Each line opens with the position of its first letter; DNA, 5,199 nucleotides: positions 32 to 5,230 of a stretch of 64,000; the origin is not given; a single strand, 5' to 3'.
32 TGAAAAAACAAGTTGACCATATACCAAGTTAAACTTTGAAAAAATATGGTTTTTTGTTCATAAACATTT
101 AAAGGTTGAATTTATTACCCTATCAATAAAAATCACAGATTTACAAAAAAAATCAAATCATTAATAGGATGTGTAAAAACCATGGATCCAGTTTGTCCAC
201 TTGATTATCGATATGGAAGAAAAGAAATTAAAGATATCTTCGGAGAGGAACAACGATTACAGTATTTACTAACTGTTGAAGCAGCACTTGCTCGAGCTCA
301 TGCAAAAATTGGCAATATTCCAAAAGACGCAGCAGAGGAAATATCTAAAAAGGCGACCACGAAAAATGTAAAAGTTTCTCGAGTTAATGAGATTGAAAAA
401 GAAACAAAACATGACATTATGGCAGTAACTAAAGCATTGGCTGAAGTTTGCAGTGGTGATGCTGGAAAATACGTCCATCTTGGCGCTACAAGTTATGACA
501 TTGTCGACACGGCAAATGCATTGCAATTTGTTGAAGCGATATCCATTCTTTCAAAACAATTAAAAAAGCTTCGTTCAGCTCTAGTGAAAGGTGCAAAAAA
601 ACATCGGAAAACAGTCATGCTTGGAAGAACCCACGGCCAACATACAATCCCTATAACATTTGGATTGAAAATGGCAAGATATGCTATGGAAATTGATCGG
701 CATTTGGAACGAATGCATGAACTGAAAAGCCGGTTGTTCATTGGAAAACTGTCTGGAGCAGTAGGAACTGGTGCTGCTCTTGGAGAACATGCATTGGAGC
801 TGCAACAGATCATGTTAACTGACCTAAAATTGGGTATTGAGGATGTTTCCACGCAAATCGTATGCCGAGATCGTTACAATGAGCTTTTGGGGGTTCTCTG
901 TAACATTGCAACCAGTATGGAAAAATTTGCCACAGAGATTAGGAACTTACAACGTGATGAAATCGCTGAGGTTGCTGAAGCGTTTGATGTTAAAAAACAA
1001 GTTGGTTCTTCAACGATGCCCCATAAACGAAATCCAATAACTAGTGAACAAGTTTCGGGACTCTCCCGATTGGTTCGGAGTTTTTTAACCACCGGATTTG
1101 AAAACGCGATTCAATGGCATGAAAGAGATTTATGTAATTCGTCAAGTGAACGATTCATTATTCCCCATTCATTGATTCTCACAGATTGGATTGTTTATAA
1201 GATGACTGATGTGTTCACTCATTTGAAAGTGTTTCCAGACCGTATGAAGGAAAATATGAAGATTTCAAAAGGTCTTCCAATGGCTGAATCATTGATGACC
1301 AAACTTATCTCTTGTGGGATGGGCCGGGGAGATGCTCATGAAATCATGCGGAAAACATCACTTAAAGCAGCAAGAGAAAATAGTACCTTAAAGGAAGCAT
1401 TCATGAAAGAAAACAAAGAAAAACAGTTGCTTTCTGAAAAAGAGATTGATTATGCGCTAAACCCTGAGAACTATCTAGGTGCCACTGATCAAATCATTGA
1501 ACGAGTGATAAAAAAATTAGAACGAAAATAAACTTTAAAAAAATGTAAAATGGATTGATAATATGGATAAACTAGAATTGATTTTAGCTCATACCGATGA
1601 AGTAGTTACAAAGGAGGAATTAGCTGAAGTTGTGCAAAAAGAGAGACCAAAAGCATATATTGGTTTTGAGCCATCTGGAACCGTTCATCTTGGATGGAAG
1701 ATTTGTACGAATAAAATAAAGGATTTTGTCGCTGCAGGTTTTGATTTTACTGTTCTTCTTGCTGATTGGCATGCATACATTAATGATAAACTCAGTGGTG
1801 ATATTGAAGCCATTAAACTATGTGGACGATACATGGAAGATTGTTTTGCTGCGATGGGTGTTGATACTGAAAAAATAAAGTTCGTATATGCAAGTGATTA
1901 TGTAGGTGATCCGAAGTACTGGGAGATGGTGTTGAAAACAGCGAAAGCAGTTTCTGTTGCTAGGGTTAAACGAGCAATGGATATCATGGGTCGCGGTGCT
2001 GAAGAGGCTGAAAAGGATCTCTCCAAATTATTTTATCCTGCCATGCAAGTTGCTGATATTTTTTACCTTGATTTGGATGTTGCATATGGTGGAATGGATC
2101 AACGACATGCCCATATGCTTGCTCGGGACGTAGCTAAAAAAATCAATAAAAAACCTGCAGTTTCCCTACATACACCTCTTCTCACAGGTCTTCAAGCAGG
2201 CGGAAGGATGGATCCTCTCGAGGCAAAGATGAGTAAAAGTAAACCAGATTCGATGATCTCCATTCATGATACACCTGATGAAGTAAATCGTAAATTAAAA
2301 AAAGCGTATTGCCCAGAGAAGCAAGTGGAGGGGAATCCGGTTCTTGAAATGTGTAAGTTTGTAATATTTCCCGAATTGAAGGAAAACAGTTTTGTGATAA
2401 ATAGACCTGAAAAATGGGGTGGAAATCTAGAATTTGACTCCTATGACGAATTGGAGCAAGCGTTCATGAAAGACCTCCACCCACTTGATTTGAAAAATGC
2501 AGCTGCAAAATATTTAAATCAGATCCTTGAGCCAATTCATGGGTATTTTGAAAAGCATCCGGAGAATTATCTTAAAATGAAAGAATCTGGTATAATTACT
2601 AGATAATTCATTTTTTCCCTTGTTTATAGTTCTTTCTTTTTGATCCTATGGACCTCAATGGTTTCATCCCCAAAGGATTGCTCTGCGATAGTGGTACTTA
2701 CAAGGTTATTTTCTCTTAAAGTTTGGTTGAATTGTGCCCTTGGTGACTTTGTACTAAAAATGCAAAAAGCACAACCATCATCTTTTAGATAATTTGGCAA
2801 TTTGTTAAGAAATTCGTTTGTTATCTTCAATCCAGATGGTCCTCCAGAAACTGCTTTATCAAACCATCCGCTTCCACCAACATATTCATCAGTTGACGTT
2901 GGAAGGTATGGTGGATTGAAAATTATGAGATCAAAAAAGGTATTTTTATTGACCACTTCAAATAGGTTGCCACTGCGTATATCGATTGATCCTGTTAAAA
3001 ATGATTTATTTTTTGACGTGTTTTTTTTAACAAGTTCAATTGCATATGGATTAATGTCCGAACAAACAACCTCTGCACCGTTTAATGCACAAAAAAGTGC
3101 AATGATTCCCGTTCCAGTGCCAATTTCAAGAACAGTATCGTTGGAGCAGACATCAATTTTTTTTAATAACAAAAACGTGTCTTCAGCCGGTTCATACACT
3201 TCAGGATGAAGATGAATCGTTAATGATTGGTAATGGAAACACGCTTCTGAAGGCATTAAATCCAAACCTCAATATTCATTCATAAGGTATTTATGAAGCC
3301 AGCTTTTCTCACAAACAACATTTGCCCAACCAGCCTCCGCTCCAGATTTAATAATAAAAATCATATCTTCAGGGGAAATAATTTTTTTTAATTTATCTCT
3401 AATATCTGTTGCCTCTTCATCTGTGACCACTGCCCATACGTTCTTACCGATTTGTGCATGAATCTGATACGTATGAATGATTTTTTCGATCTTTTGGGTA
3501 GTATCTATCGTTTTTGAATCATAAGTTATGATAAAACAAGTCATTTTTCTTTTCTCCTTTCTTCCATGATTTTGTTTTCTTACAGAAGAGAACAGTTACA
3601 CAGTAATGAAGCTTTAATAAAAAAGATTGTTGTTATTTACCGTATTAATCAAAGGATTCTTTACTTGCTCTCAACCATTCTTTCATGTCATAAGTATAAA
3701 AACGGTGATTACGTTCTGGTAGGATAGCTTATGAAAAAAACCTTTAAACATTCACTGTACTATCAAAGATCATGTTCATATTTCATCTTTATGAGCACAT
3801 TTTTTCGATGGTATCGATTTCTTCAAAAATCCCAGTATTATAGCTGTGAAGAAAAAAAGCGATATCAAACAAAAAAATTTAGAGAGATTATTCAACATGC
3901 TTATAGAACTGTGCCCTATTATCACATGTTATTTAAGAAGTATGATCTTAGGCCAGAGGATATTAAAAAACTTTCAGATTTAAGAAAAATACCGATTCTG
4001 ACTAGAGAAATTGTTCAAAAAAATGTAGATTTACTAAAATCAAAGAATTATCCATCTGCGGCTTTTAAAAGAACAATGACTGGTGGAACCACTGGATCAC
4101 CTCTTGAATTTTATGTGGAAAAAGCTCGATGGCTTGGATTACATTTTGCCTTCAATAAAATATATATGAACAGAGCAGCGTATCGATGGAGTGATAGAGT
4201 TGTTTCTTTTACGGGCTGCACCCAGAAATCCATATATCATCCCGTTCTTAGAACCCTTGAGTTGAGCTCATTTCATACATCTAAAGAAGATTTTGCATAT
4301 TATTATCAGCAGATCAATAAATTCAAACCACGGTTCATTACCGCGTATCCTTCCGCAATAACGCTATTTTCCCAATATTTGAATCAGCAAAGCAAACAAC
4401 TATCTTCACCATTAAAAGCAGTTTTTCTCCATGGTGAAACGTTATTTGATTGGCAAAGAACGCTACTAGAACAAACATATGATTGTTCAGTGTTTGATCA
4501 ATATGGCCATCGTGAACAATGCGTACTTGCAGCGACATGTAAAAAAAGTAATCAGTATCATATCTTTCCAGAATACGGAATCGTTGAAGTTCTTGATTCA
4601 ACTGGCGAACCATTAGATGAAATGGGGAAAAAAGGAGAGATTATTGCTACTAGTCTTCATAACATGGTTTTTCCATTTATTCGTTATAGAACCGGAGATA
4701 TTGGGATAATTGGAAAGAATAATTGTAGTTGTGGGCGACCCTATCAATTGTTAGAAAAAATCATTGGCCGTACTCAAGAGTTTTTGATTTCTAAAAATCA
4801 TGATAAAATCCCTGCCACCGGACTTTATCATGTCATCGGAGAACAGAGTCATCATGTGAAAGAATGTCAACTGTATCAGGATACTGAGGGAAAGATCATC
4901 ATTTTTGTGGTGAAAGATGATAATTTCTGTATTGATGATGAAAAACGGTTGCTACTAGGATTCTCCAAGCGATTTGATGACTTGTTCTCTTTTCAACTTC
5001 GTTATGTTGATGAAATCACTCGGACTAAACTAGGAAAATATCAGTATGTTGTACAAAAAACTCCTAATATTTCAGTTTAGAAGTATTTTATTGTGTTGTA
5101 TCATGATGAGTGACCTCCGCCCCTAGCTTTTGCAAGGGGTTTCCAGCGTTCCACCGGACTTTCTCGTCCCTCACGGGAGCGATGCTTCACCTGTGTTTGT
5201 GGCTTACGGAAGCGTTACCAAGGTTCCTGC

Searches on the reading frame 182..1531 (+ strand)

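Call 6: search_protein_families(library=ncbifam, proteins=[window:182-1531:+], max_evalue=0.1)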
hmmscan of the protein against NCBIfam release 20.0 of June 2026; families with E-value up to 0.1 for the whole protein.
window:182-1531:+ (449 aa): 19 families
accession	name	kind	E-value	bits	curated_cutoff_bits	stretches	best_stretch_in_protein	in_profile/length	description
TIGR00928.1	purB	equivalog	5.6e-149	496.6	326.2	1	7-443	1-436/436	adenylosuccinate lyase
NF052536.2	CoM_syn_XcbD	exception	3.3e-106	355.7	600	1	12-443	15-443/443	3-sulfopropionylcysteine synthase XcbD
NF006500.1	PRK08937.2-4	subfamily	9.3e-105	351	626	1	11-446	14-446/448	adenylosuccinate lyase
NF006554.0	PRK09053.1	equivalog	1.7e-88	297.5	595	1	9-447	11-449/453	3-carboxy-cis,cis-muconate cycloisomerase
TIGR02426.1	protocat_pcaB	equivalog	3.4e-65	220.2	355.75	1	11-344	6-334/338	3-carboxy-cis,cis-muconate cycloisomerase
NF052556.1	NtrsucLyaStm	equivalog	3.3e-60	204.3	650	1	20-444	31-465/466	nitrosuccinate lyase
NF006764.0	PRK09285.1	equivalog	6.6e-44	150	446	1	3-441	8-454/456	adenylosuccinate lyase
NF004631.0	PRK05975.1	equivalog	1.4e-41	142.6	371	1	11-309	15-305/352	3-carboxy-cis,cis-muconate cycloisomerase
TIGR00838.1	argH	equivalog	1.1e-27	97.1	279.5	1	29-432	31-429/455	argininosuccinate lyase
NF008909.0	PRK12273.1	subfamily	4.1e-20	72.1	510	1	103-299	142-343/474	aspartate ammonia-lyase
TIGR00839.1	aspA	equivalog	4.1e-17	62.3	681.2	1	96-292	130-331/468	aspartate ammonia-lyase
NF008964.0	PRK12308.1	equivalog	7.1e-17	61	657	1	37-422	41-421/624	argininosuccinate lyase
TIGR00979.1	fumC_II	equivalog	1.3e-16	60.5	664.75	1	104-432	137-457/458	class II fumarate hydratase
NF011092.0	PRK14515.1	subfamily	5.1e-15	55.3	876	1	96-292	139-340/479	aspartate ammonia-lyase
NF009089.0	PRK12425.1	equivalog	1.2e-12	47.5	840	1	98-435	132-461/464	class II fumarate hydratase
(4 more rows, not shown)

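Call 7: search_protein_families(library=pfam, proteins=[window:182-1531:+], max_evalue=1)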
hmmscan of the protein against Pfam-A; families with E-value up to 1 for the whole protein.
window:182-1531:+ (449 aa): 3 families
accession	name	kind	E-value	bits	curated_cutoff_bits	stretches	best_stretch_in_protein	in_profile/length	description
PF00206.25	Lyase_1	-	2.5e-58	198.4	27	1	16-296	10-308/312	Lyase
PF10397.14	ADSL_C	-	1.4e-17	64.2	32.7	1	364-442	1-79/79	Adenylosuccinate lyase C-terminus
PF10415.14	FumaraseC_C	-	0.0084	17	32.5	1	395-430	20-51/54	Fumarase C C-terminus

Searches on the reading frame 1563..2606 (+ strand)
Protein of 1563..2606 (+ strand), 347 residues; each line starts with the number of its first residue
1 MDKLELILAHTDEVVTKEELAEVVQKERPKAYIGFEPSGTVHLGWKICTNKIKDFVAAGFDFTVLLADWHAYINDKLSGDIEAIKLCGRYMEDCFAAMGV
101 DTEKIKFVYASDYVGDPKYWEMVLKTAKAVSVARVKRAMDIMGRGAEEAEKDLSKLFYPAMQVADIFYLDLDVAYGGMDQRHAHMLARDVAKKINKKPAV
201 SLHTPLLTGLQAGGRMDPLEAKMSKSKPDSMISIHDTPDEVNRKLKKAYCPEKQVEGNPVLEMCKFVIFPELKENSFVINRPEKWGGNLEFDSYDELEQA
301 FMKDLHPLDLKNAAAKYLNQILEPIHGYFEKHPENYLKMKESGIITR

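Call 7: search_protein_families(library=pfam, proteins=[window:1563-2606:+], max_evalue=1)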
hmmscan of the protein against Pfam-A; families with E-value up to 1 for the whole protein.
window:1563-2606:+ (347 aa): 2 families
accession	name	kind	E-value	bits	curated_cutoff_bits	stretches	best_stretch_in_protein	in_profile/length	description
PF00579.31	tRNA-synt_1b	-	2.4e-51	175.2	21.1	1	26-322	3-291/292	tRNA synthetases class I (W and Y)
PF12712.13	DUF3805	-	0.04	14.4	22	1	271-312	22-63/152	Domain of unknown function (DUF3805)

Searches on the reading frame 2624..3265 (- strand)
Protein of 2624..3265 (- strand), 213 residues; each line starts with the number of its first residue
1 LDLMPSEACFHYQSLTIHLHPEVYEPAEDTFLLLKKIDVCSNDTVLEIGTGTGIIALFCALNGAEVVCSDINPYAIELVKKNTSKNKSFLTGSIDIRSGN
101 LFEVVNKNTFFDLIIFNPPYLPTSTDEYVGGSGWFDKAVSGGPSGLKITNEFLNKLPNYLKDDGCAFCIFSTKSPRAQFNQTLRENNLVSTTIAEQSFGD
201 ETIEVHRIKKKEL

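Call 76: search_protein_families(library=pfam, proteins=[window:2624-3265:-], max_evalue=0.00001)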
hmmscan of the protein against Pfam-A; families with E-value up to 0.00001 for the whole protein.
window:2624-3265:- (213 aa): 7 families
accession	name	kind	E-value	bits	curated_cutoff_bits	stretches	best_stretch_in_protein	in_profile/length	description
PF05175.20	MTS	-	1.3e-13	51.4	23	1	30-122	20-110/170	Methyltransferase small domain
PF13649.12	Methyltransf_25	-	2.4e-07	31.8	27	1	45-116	1-70/97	Methyltransferase domain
PF06325.19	PrmA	-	2.7e-07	30.8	22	1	40-117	160-233/296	Ribosomal protein L11 methyltransferase (PrmA)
PF08241.18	Methyltransf_11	-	2.9e-07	31.5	21.2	1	46-116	1-66/95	Methyltransferase domain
PF10294.15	Methyltransf_16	-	2.9e-07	30.9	21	1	40-101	45-107/174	Lysine methyltransferase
PF13847.12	Methyltransf_31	-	4.2e-07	30.2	27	1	41-187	3-127/145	Methyltransferase domain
PF13489.12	Methyltransf_23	-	5.7e-06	26.6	27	0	42-116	23-87/164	Methyltransferase domain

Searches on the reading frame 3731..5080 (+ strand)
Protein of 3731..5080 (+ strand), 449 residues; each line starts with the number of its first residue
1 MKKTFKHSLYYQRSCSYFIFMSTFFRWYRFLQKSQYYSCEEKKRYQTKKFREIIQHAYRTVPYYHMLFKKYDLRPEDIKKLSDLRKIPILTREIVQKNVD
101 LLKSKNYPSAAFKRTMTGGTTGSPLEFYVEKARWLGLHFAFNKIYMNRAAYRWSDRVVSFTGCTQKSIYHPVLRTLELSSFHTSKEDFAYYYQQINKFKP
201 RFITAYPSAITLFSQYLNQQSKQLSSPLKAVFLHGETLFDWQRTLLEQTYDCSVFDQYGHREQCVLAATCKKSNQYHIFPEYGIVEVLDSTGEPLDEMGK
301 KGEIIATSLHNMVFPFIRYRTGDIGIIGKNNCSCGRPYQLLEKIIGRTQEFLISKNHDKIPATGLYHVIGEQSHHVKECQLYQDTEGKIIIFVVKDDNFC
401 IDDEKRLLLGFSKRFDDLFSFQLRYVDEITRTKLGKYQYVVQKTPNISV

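Call 6: search_protein_families(library=ncbifam, proteins=[window:3731-5080:+], max_evalue=0.1)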
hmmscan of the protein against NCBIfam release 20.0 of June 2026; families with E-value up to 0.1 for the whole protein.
window:3731-5080:+ (449 aa): 11 families
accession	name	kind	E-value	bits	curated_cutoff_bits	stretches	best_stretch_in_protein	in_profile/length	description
NF045666.1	DVU1553_fam_AMP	equivalog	5.4e-41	140.7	300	1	35-347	16-330/331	DVU_1553 family AMP-dependent CoA ligase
NF053551.1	FlxY_rubin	equivalog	7.9e-35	120.4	520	1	36-394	3-371/424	flexirubin biosynthesis putative acyl-CoA ligase FlxY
NF041878.1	paak_haloarch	equivalog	6.4e-30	104.1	700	2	222-441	196-424/427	phenylacetate--CoA ligase PaaK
TIGR02155.1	PA_CoA_ligase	equivalog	2.1e-28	99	646.3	2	193-387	161-355/422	phenylacetate--CoA ligase PaaK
TIGR03335.1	F390_ftsA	equivalog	2.8e-20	72.5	458.7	1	48-339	20-321/445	coenzyme F390 synthetase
TIGR02304.1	aden_form_hyp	equivalog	1.4e-12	47.3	251.9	1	27-390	9-372/430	F390 synthetase-related protein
NF041217.1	BagE_FevW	exception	4.3e-08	32.5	800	1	226-338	192-302/424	bagremycin/ferroverdin synthetase BagE/FevW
NF007815.0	PRK10524.1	equivalog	0.011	14.3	955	1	117-264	241-393/629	propionate--CoA ligase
NF004837.0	PRK06187.1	subfamily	0.016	13.4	476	1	116-295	177-350/531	long-chain-fatty-acid--CoA ligase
NF033230.2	phage_ECs1072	hypoth_equivalog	0.039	14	70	1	64-99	69-104/142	ECs1072 family phage-associated protein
TIGR02316.1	propion_prpE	equivalog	0.081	11.5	827.4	1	116-263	239-391/628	propionate--CoA ligase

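Call 7: search_protein_families(library=pfam, proteins=[window:3731-5080:+], max_evalue=1)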
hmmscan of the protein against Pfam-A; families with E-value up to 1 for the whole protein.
window:3731-5080:+ (449 aa): 2 families
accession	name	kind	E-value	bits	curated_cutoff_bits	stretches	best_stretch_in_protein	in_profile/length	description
PF00501.34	AMP-binding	-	9.1e-06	25.1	29.9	1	117-308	170-376/384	AMP-binding enzyme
PF04443.18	LuxE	-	0.003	16.9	24.9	1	253-349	279-375/391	Acyl-protein synthetase, LuxE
